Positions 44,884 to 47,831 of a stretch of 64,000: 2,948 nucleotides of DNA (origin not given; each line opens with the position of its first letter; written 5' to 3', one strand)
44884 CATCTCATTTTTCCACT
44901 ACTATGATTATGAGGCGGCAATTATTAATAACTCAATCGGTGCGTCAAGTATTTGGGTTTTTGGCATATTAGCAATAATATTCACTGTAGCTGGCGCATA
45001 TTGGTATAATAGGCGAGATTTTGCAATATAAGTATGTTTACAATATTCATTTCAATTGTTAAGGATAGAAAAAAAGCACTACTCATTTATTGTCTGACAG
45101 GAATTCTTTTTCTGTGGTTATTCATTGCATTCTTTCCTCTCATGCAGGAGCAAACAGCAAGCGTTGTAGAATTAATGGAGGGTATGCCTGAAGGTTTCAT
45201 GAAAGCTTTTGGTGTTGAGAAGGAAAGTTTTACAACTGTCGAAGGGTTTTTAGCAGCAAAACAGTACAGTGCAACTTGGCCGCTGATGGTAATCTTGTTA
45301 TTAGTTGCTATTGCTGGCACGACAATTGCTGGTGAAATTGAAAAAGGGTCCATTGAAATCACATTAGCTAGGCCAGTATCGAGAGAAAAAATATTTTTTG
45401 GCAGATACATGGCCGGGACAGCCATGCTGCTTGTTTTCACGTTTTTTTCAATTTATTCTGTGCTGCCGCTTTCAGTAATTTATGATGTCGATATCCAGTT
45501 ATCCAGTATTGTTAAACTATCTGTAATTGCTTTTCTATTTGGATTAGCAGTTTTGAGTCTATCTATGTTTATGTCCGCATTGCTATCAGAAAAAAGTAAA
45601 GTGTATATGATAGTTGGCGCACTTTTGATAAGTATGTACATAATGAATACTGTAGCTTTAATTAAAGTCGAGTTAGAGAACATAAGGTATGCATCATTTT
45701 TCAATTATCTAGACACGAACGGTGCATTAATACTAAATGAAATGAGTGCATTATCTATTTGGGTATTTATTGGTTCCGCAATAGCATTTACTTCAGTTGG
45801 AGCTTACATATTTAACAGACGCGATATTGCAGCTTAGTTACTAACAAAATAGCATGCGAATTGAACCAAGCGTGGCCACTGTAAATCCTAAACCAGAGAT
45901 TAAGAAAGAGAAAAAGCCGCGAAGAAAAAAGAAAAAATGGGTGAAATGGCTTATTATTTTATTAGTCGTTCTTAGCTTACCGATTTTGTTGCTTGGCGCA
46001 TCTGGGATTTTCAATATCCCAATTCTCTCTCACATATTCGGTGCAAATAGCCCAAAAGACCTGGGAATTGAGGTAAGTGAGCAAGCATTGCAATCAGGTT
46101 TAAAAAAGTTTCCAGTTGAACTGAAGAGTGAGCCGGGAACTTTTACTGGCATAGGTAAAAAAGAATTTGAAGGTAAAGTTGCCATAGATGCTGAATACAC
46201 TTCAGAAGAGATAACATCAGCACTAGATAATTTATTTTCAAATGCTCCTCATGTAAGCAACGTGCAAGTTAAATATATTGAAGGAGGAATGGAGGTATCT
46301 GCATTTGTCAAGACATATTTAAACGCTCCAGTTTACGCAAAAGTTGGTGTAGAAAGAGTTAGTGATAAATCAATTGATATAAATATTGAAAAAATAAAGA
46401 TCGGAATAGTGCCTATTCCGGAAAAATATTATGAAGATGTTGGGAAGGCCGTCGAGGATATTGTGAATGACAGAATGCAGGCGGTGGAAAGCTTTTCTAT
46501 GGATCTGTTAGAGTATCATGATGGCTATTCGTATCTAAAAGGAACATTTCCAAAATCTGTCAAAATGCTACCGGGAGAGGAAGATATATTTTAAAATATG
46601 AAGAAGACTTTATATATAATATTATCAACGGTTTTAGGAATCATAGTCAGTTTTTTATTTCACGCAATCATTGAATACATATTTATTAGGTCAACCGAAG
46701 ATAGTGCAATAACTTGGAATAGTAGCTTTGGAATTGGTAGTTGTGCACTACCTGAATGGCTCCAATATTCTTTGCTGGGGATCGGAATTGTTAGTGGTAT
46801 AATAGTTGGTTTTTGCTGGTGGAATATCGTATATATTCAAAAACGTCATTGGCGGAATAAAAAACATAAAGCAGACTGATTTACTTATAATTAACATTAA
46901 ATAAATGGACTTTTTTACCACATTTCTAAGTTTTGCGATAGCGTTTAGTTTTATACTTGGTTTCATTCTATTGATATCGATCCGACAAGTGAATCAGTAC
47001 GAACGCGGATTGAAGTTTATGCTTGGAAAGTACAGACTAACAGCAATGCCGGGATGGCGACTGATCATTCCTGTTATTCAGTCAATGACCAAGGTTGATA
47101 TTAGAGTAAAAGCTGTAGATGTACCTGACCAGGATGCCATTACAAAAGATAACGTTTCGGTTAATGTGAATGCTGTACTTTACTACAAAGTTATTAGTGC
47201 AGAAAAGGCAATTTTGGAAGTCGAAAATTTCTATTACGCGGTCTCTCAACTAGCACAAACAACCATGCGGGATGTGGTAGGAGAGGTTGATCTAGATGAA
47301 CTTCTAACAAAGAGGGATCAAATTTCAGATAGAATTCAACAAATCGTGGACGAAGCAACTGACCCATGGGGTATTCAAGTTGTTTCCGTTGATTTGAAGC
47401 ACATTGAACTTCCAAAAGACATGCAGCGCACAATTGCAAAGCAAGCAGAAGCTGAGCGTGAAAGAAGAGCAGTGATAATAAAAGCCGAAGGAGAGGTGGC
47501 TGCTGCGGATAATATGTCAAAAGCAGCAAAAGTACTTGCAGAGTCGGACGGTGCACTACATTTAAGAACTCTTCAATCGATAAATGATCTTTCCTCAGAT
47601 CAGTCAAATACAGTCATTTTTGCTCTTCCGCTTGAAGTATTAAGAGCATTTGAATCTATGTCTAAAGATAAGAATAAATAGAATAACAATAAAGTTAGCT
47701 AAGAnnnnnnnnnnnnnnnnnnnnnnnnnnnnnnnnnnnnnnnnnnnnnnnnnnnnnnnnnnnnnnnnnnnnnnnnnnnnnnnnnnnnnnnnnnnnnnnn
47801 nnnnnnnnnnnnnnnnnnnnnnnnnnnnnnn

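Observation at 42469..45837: Cache-HAMP sensor with no output domain encoded immediately upstream of an ABC-2 exporter (ATPase plus two paralogous permeases)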

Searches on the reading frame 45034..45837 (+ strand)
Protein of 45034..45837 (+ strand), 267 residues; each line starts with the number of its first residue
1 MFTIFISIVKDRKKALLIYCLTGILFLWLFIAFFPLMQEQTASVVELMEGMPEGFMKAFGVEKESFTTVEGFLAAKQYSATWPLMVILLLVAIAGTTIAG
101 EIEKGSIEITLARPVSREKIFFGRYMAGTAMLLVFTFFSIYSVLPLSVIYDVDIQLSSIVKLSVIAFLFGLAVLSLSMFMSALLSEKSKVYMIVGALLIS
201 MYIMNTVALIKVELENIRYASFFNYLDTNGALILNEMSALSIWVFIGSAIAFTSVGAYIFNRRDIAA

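Call 3: search_protein_families(library=pfam, proteins=[window:45034-45837:+], max_evalue=1)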
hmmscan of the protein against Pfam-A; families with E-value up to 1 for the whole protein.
window:45034-45837:+ (267 aa): 6 families
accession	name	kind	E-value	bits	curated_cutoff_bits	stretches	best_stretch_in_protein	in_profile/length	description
PF12679.13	ABC2_membrane_2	-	2.5e-15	56.9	27.2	1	7-265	10-283/283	ABC-2 family transporter protein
PF12698.13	ABC2_membrane_3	-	6e-05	22.7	31.6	1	81-224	166-310/347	ABC-2 family transporter protein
PF13346.12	ABC2_membrane_5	-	0.0016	18.5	25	1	79-224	36-181/205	ABC-2 family transporter protein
PF01061.29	ABC2_membrane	-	0.0052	16.8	26.9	1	86-208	60-180/211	ABC-2 type transporter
PF12730.13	ABC2_membrane_4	-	0.05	14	27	1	61-200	36-173/179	ABC-2 family transporter protein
PF15099.11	PIRT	-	0.36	11.1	30.6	1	152-208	43-97/128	Phosphoinositide-interacting protein family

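Call 4: search_protein_families(library=ncbifam, proteins=[window:45034-45837:+], max_evalue=1)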
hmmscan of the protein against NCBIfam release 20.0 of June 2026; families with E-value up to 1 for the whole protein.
window:45034-45837:+ (267 aa): 4 families
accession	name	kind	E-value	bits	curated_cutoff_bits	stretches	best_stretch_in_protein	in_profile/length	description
TIGR03518.1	ABC_perm_GldF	equivalog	1.8e-07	31.4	288.5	1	70-208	45-184/240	gliding motility-associated ABC transporter permease subunit GldF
NF041647.1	ABC_perm_CPBP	equivalog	7.1e-05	21.7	435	1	48-183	160-302/636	ABC transporter permease subunit/CPBP intramembrane protease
NF005325.0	PRK06853.1-5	equivalog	0.024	14.4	230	1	198-249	59-110/192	indolepyruvate oxidoreductase subunit beta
NF033858.1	ABC2_perm_RbbA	equivalog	0.029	12.2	1050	1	80-201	718-833/909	ribosome-associated ATPase/putative transporter RbbA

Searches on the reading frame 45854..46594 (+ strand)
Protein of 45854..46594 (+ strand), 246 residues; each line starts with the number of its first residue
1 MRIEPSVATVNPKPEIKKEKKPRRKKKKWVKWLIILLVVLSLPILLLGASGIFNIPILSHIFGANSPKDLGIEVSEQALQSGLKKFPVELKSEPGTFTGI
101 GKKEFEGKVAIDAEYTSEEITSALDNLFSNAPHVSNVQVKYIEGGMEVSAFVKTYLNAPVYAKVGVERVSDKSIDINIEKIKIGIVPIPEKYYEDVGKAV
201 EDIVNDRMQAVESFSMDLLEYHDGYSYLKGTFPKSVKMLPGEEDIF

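Call 3: search_protein_families(library=pfam, proteins=[window:45854-46594:+], max_evalue=1)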
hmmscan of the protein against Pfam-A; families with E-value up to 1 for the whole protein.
window:45854-46594:+ (246 aa): 4 families
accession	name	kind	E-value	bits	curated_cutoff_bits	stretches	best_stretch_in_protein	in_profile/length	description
PF13800.11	Sigma_reg_N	-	0.031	15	26.3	1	25-59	5-39/91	Sigma factor regulator N-terminal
PF13624.11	SurA_N_3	-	0.045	14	27.2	0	23-53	6-34/162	SurA-like N-terminal domain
PF13786.12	DUF4179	-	0.12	13.2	30.1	0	24-68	1-50/94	Domain of unknown function (DUF4179)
PF14812.11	PBP1_TM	-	0.4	11.4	27.8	1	17-40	59-82/85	Transmembrane domain of transglycosylase PBP1 at N-terminal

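Call 4: search_protein_families(library=ncbifam, proteins=[window:45854-46594:+], max_evalue=1)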
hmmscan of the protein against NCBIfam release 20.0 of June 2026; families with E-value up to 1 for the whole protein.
window:45854-46594:+ (246 aa): 0 families

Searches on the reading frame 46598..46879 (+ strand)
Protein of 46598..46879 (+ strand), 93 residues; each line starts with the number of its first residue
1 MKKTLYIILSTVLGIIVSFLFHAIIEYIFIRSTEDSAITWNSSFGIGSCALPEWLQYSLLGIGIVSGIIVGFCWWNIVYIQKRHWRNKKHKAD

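Call 3: search_protein_families(library=pfam, proteins=[window:46598-46879:+], max_evalue=1)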
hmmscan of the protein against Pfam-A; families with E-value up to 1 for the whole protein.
window:46598-46879:+ (93 aa): 2 families
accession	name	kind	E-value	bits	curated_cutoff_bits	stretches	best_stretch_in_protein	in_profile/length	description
PF01032.23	FecCD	-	0.03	13.8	26.5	1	12-74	134-195/311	FecCD transport family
PF06305.16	LapA_dom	-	0.2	12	28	0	60-90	27-55/64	Lipopolysaccharide assembly protein A domain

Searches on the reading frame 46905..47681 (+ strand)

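Call 3: search_protein_families(library=pfam, proteins=[window:46905-47681:+], max_evalue=1)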
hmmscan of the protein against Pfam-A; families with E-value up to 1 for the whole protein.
window:46905-47681:+ (258 aa): 3 families
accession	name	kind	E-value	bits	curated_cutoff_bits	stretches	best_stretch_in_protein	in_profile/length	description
PF01145.31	Band_7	-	1.6e-39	136.2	23.6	1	28-197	2-175/176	SPFH domain / Band 7 family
PF13421.11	Band_7_1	-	9.8e-05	22.5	24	1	105-182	129-208/211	SPFH domain-Band 7 family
PF13838.12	Clathrin_H_link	-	0.058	13.9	27.8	1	200-232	18-49/66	Clathrin-H-link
